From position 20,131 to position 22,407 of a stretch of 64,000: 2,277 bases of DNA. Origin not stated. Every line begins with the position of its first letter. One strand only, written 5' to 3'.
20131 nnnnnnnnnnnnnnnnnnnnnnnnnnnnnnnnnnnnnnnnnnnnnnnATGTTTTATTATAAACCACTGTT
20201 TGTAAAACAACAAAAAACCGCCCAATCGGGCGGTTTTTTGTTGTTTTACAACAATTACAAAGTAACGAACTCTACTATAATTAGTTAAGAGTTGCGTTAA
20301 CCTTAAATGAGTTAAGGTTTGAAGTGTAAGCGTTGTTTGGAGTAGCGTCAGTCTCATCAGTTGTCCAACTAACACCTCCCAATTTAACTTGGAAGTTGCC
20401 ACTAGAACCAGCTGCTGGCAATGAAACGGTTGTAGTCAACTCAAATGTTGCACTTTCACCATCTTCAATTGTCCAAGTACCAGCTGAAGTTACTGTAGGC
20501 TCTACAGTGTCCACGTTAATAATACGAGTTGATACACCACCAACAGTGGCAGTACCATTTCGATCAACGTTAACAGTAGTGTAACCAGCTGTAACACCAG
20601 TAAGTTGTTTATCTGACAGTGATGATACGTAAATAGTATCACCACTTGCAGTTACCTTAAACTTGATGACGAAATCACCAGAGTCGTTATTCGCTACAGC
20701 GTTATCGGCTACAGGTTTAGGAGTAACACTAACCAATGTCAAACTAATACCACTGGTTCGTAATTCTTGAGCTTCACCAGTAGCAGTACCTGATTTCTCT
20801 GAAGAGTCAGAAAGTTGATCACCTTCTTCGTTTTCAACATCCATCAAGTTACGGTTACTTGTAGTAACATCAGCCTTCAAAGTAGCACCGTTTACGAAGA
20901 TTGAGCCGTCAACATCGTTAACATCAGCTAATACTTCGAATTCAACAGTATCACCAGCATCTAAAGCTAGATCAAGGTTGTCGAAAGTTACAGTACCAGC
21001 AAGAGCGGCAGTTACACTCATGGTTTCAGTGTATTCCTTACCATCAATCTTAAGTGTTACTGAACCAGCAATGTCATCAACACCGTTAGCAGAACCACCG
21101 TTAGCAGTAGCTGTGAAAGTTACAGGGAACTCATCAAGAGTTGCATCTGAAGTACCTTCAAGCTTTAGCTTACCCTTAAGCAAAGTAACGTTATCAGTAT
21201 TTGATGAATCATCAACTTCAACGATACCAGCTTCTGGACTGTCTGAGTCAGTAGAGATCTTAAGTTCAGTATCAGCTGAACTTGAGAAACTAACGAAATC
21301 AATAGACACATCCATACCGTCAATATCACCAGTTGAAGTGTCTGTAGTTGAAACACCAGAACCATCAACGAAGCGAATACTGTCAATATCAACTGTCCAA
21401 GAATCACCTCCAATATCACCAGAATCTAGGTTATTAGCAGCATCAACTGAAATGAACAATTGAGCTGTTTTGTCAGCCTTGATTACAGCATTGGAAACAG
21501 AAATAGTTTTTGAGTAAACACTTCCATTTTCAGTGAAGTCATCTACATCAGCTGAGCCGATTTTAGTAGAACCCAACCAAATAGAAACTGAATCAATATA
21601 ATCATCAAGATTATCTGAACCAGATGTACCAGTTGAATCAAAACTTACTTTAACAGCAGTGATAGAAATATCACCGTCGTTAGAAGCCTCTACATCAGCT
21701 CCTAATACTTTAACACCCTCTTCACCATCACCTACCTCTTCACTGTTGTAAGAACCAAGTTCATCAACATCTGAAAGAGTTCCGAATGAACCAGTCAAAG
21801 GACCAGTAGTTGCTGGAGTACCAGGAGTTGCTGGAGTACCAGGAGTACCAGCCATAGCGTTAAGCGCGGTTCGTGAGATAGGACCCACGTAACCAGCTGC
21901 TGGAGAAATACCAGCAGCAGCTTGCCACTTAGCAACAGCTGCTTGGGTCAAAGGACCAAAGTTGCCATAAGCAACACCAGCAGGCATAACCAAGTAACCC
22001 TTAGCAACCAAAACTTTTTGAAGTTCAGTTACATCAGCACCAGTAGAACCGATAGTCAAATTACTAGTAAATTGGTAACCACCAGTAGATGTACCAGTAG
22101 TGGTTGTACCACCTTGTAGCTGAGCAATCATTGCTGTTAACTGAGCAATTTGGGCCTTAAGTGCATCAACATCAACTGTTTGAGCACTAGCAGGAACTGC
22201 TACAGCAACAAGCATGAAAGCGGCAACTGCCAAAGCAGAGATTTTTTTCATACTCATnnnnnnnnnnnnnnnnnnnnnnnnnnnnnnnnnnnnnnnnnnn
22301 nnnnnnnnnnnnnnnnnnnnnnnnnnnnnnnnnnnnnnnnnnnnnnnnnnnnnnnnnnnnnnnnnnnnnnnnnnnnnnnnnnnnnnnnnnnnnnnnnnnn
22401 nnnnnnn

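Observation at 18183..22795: Candidate protein O-glycosylation / surface-layer locus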

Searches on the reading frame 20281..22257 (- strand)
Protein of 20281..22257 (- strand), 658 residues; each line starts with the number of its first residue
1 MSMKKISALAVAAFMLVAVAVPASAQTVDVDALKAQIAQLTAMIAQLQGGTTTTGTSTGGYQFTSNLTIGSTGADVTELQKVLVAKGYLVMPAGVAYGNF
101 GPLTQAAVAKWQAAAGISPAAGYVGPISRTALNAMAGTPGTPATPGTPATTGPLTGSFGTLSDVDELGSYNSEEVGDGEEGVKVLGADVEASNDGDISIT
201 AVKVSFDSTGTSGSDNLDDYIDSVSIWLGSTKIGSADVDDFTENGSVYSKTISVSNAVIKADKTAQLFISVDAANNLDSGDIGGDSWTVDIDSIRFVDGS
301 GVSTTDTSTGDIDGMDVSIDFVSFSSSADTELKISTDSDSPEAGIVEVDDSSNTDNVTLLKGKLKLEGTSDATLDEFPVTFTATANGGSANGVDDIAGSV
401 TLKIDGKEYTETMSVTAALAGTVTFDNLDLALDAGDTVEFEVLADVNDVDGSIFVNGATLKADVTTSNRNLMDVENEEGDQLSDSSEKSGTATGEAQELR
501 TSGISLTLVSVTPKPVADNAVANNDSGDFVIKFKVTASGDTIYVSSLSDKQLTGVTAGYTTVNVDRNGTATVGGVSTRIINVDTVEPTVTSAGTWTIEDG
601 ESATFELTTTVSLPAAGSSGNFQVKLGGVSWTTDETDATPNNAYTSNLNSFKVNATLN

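Call 5: search_protein_families(library=pfam, proteins=[window:20281-22257:-], max_evalue=0.01)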
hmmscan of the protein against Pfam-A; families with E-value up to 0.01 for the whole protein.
window:20281-22257:- (658 aa): 1 family
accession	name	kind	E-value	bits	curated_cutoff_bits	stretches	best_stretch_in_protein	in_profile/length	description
PF01471.23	PG_binding_1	-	2.1e-08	34.6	23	1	72-126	1-51/57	Putative peptidoglycan binding domain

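Call 11: find_encoding_contigs(protein=window:20281-22257:-, flank=10000, max_places=6)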
Protein window:20281-22257:- (658 aa): 1 contig read that carries it; 1 place shown.
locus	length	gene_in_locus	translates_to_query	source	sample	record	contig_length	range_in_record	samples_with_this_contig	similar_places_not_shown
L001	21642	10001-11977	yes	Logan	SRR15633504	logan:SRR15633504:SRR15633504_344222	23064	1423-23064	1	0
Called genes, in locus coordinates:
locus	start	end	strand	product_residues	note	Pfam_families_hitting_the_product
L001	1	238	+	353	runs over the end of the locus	PF01594:AI-2E_transport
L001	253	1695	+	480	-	PF00133:tRNA-synt_1, PF01406:tRNA-synt_1e (weak), PF09334:tRNA-synt_1g, PF00133:tRNA-synt_1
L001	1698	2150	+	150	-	PF00719:Pyrophosphatase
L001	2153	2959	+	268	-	PF01026:TatD_DNase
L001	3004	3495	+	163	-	PF01250:Ribosomal_S6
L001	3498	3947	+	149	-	PF00436:SSB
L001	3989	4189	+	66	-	PF01084:Ribosomal_S18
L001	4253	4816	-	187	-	PF08207:EFP_N, PF01132:EFP, PF09285:Elong-fact-P_C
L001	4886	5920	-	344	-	PF00154:RecA_N, PF08423:Rad51, PF06745:ATPase (weak), PF01637:ATPase_2 (weak), PF21096:RecA_C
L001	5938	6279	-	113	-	-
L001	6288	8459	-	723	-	PF13491:FtsK_4TM, PF17854:FtsK_alpha, PF01580:FtsK_SpoIIIE, PF09397:FtsK_gamma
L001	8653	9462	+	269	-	PF08220:HTH_DeoR (faint)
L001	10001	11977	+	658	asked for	-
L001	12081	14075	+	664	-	PF04932:Wzy_C, PF14559:TPR_19 (faint)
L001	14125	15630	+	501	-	PF25919:BSH_CusB (faint), PF25973:BSH_CzcB (weak), PF25990:Beta-barrel_YknX, PF25954:Beta-barrel_RND_2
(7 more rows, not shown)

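Call 12: search_protein_families(library=ncbifam, proteins=[window:20281-22257:-], max_evalue=0.01)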
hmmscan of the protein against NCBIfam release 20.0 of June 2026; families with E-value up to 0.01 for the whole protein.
window:20281-22257:- (658 aa): 1 family
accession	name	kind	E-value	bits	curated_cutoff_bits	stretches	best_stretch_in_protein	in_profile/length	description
TIGR02869.1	spore_SleB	equivalog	9.2e-06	25.7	236.5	1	65-137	5-69/201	spore cortex-lytic enzyme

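Call 13: find_homologous_proteins(query=window:20281-22257:-, max_evalue=0.001)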
Query window:20281-22257:- (658 aa): 505 proteins with E <= 0.001 among 8000 candidates; the best 120 are listed.
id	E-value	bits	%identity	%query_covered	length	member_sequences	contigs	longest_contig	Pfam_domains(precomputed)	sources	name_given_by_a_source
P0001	2.7e-258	877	67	99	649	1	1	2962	PF01471.24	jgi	jgi:peptidoglycan hydrolase-like protein with peptidoglycan-binding domain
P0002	5.0e-244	830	66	99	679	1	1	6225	PF01471.24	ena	-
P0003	4.2e-242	823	64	100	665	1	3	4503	PF01471.24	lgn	-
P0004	4.3e-232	790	64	99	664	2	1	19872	PF01471.24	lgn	-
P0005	2.4e-228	778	63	99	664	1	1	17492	PF01471.24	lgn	-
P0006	2.2e-226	771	62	99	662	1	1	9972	PF01471.24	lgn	-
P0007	1.4e-218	746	61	99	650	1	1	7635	PF01471.24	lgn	-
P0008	7.8e-212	723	62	90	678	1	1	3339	PF01471.24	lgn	-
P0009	9.6e-209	713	58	99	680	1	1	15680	PF01471.24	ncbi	-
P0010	2.7e-208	712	58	99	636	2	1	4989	PF01471.24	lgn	-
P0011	5.8e-206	704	58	99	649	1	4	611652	PF01471.24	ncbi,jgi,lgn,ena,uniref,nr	ncbi:hypothetical protein GW943_03330 [Candidatus Parcubacteria bacterium]|uniref:Peptidoglycan bind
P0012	1.0e-205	703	61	90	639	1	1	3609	PF01471.24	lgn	-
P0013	8.4e-205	700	60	94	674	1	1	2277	PF01471.24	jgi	jgi:Putative peptidoglycan binding domain.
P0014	1.4e-204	699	57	99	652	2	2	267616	PF01471.24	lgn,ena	-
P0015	6.0e-204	697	58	89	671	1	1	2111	PF01471.24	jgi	-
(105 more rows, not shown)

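Call 16: find_related_loci(query=A1, collection=genome_contigs, flank=6000)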
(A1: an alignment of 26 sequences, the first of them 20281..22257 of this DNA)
Query A1 (658 aa) in genome_contigs; peptide patterns used: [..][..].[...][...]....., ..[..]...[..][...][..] (x = any residue, [..] = any of these).
314 stretches matched a pattern; 63 encode a relative of the query (tblastn E <= 1e-3); 61 distinct loci.
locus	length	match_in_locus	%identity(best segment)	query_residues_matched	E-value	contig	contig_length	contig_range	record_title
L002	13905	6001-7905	58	3-652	0e+0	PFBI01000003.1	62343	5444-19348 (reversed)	MAG: Candidatus Kaiserbacteria bacterium CG10_big_fil_rev_8_21_14_0_10_47_16 CG10_8_21_14_0.10_scaffold_563_c, whole gen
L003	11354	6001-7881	57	64-651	0e+0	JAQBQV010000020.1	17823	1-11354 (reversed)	MAG: Parcubacteria group bacterium isolate RYN_382 scaffold_3427402, whole genome shotgun sequence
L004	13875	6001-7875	56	37-652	0e+0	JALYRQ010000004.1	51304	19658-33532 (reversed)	MAG: bacterium isolate MDV bin93 SD1455_NODE_36_length_51304_cov_1.105067, whole genome shotgun sequence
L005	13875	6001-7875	57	63-652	0e+0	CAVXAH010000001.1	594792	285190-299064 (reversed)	MAG: uncultured bacterium isolate MFD01275.bin.1.77 genome assembly, contig: contig_4149, whole genome shotgun sequence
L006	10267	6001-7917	56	11-658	0e+0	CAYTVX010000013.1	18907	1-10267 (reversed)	MAG TPA_asm: uncultured Candidatus Saccharibacteria bacterium isolate SRP286056_co1_301 genome assembly, contig: NODE_34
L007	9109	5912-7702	57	63-652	0e+0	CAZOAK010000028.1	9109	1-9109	MAG TPA_asm: uncultured Candidatus Saccharibacteria bacterium isolate SRP286056_co3_36 genome assembly, contig: NODE_944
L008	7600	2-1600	64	109-654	0e+0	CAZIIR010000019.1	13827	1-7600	MAG TPA_asm: uncultured Candidatus Saccharibacteria bacterium isolate SRP286056_co2_287 genome assembly, contig: NODE_71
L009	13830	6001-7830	56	60-652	0e+0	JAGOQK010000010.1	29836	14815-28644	MAG: Candidatus Paceibacterota bacterium isolate Gw_Eff_bin_108 Gw_Eff_2905_length_29836_cov_6.077754, whole genome shot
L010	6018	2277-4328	53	8-658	0e+0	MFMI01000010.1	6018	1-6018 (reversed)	MAG: Candidatus Kaiserbacteria bacterium RIFCSPLOWO2_02_FULL_54_13 rifcsplowo2_02_scaffold_23835, whole genome shotgun s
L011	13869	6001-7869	52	4-652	0e+0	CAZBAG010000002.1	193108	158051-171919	MAG TPA_asm: uncultured Candidatus Saccharibacteria bacterium isolate SRP219642_co5_575 genome assembly, contig: NODE_53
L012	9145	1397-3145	52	67-652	8e-179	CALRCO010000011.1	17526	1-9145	MAG: Candidatus Nomurabacteria bacterium isolate RH-23may17-429 genome assembly, contig: RH-23may17-C24122, whole genome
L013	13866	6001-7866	55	60-654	5e-176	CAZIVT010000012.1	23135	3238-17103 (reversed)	MAG TPA_asm: uncultured Candidatus Saccharibacteria bacterium isolate SRP300315_co1_71 genome assembly, contig: NODE_109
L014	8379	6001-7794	53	61-652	5e-174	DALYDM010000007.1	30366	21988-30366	MAG TPA_asm: Candidatus Paceibacterota bacterium isolate CTOTU14227 NODE_314_length_30366_cov_5.066115, whole genome sho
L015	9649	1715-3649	52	59-652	4e-169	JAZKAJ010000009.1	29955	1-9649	MAG: Patescibacteria group bacterium isolate ADI_H3L2_1_122_18_3-bin016 ADIH3L21_B016_0_000000000009, whole genome shotg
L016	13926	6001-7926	51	4-652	2e-168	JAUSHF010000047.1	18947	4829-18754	MAG: bacterium isolate E14_metabat.bin.175 E14_k141_1578219, whole genome shotgun sequence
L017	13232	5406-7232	52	63-652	1e-166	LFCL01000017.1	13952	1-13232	MAG: Parcubacteria bacterium C7867-002 C7867_00477, whole genome shotgun sequence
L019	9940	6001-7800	47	61-652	2e-163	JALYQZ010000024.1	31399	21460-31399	MAG: bacterium isolate MDV bin76 SD1454-56_k127_598233, whole genome shotgun sequence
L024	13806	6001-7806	53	60-651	9e-172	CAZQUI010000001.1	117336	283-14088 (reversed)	MAG TPA_asm: uncultured Candidatus Saccharibacteria bacterium isolate SRP342105_co1_472 genome assembly, contig: NODE_18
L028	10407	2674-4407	51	100-652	1e-150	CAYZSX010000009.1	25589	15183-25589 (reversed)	MAG TPA_asm: uncultured Candidatus Saccharibacteria bacterium isolate SRP133034_co1_51 genome assembly, contig: NODE_183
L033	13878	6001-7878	46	61-654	2e-152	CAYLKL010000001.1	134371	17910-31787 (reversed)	MAG TPA_asm: uncultured Candidatus Saccharibacteria bacterium isolate SRP285395_co2_102 genome assembly, contig: NODE_12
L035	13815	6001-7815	46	63-651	1e-139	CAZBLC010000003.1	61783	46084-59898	MAG TPA_asm: uncultured Candidatus Saccharibacteria bacterium isolate SRP286056_co2_106 genome assembly, contig: NODE_49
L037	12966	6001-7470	50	44-545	7e-130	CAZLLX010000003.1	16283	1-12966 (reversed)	MAG TPA_asm: uncultured Candidatus Saccharibacteria bacterium isolate SRP135725_co3_23 genome assembly, contig: NODE_364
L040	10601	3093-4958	43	64-651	1e-124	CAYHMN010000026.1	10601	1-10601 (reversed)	MAG TPA_asm: uncultured Candidatus Saccharibacteria bacterium isolate ERP119705_co13_453 genome assembly, contig: NODE_7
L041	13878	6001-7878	42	61-652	9e-124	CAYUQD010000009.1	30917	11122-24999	MAG TPA_asm: uncultured Candidatus Saccharibacteria bacterium isolate SRP285395_co2_363 genome assembly, contig: NODE_23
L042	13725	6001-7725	46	61-654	6e-123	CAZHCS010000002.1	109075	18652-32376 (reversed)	MAG TPA_asm: uncultured Candidatus Saccharibacteria bacterium isolate SRP300315_co1_142 genome assembly, contig: NODE_80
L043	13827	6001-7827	43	6-652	1e-122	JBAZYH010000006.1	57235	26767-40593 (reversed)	MAG: Candidatus Paceibacterota bacterium isolate SO_2017_GW1_76 NODE_2921_length_57235_cov_1.916229_OW334_2017, whole ge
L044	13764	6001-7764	43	66-639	2e-122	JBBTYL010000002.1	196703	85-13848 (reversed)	MAG: Patescibacteria group bacterium isolate H41-bin140_1 H41_bin140_1_000000000002, whole genome shotgun sequence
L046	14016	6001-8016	39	63-652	3e-107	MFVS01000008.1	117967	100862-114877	MAG: Candidatus Nomurabacteria bacterium RIFCSPLOWO2_12_FULL_40_42 rifcsplowo2_12_scaffold_163, whole genome shotgun seq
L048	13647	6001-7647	41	115-652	2e-102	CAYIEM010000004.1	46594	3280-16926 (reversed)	MAG TPA_asm: uncultured Candidatus Saccharibacteria bacterium isolate ERP119705_co1_285 genome assembly, contig: NODE_59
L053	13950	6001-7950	41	63-652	4e-119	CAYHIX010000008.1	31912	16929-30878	MAG TPA_asm: uncultured Candidatus Saccharibacteria bacterium isolate ERP119705_co13_454 genome assembly, contig: NODE_1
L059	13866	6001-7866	57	63-652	0e+0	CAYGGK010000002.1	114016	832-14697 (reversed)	MAG TPA_asm: uncultured Candidatus Saccharibacteria bacterium isolate ERP113451_co3_264 genome assembly, contig: NODE_47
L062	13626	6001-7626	30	66-605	4e-46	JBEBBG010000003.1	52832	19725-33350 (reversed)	MAG: Candidatus Parcubacteria bacterium isolate arikareeriver_2019_sw_WHONDRS-S19S_0023_B_bin.8 scaffold_68905, whole ge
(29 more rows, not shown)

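Call 28: search_solved_structures(query=A1, max_evalue=1)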
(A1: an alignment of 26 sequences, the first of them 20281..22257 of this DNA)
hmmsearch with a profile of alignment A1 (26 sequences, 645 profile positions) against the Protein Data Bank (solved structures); distinct sequences matched with E-value up to 1: 19.
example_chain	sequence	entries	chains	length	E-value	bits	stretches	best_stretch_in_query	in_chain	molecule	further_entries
4lpq_A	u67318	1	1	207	9.3e-11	43.7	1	60-164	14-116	ErfK/YbiS/YcfS/YnhG family protein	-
1lbu_A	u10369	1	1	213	1.3e-09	40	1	50-126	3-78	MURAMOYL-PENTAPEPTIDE CARBOXYPEPTIDASE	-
4xxt_A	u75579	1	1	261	1.5e-09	39.8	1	36-154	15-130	Fusion of predicted Zn-dependent amidase/peptidase (Cell wall hydrolase/DD-carboxypeptidas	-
5nm7_G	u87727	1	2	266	1.1e-08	36.9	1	55-125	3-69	Peptidoglycan-binding domain 1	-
7rum_A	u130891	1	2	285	1.1e-08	36.8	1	53-133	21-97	Endolysin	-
5tv7_A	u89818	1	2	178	3e-07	32.1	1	46-122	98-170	Putative peptidoglycan-binding/hydrolysing protein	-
4fet_B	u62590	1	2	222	6.3e-07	31.1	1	57-144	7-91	Spore cortex-lytic enzyme prepeptide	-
3bkh_A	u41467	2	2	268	7.8e-07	30.8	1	53-134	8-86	lytic transglycosylase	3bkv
9xps_S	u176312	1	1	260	1.8e-06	29.5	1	57-134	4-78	Endolysin gp144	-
6tci_A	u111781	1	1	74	2.5e-06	29.1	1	56-123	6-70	Spore cortex-lytic enzyme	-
9h68_A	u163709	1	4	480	9.2e-06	27.2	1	55-126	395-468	Spore cortex-lytic enzyme pre-pro-form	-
4nso_A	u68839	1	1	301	0.00065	21.1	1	60-104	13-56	Effector protein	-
5bmq_A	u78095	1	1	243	0.0027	19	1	47-134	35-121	ErfK/YbiS/YcfS/YnhG family protein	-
7qvd_A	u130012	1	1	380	0.012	16.9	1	68-115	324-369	Lytic murein transglycosylase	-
4c2c_A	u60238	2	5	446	0.036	15.3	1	47-134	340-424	CARBOXY-TERMINAL PROCESSING PROTEASE CTPB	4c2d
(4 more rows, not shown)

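Call 36: predict_structure(alignment_id=A1)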
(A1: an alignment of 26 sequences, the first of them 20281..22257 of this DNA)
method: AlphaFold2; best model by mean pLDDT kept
length: 658 residues; sequences in the alignment: 26
mean_pLDDT: 77.6   pTM: 0.47
mean pLDDT of the five models: 77.6, 77.5, 77.4, 77.4, 75.9
residues with pLDDT >= 90: 170; 70-90: 332; 50-70: 88; < 50: 68
segments of 3 or more residues with pLDDT < 50: 1-28, 48-59, 137-152, 323-327, 517-521
pLDDT, mean of each block of 10 residues (from residue 1): 32 29 41 66 54 40 76 82 79 72 79 82 83 58 31 57 71 61 84 78 87 78 89 90 90 85 86 68 70 80 76 72 54 94 84 90 91 95 81 88 95 84 93 92 87 82 94 85 86 92 88 61 72 89 92 88 89 89 73 89 93 71 90 88 79 82
secondary structure, 60 per line:
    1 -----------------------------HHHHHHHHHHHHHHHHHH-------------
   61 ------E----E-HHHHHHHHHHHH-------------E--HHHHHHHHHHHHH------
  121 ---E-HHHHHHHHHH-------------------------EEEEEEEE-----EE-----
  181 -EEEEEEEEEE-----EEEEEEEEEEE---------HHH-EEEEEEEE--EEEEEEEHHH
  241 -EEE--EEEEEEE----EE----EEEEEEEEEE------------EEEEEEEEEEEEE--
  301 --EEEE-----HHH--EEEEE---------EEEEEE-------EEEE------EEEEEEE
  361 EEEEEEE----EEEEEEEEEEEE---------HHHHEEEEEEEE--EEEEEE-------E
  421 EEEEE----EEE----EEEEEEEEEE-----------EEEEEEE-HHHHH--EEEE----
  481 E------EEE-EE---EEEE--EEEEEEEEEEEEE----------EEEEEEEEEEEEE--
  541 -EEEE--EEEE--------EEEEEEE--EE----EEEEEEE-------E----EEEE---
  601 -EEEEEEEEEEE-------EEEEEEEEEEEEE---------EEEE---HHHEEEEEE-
elements in order: H30-47 H74-85 H102-114 H126-135 E161-168 E182-191 E197-207 E221-228 E231-237 E242-244 E247-253 E264-273 E286-298 E303-306 E317-321 E331-336 E344-347 E354-367 E372-383 H393-396 E397-404 E407-412 E420-425 E430-432 E437-446 E458-464 H466-470 E473-476 E488-490 E497-500 E503-515 E526-538 E542-545 E548-551 E560-566 E575-581 E594-597 E602-612 E620-632 E642-645 E652-657
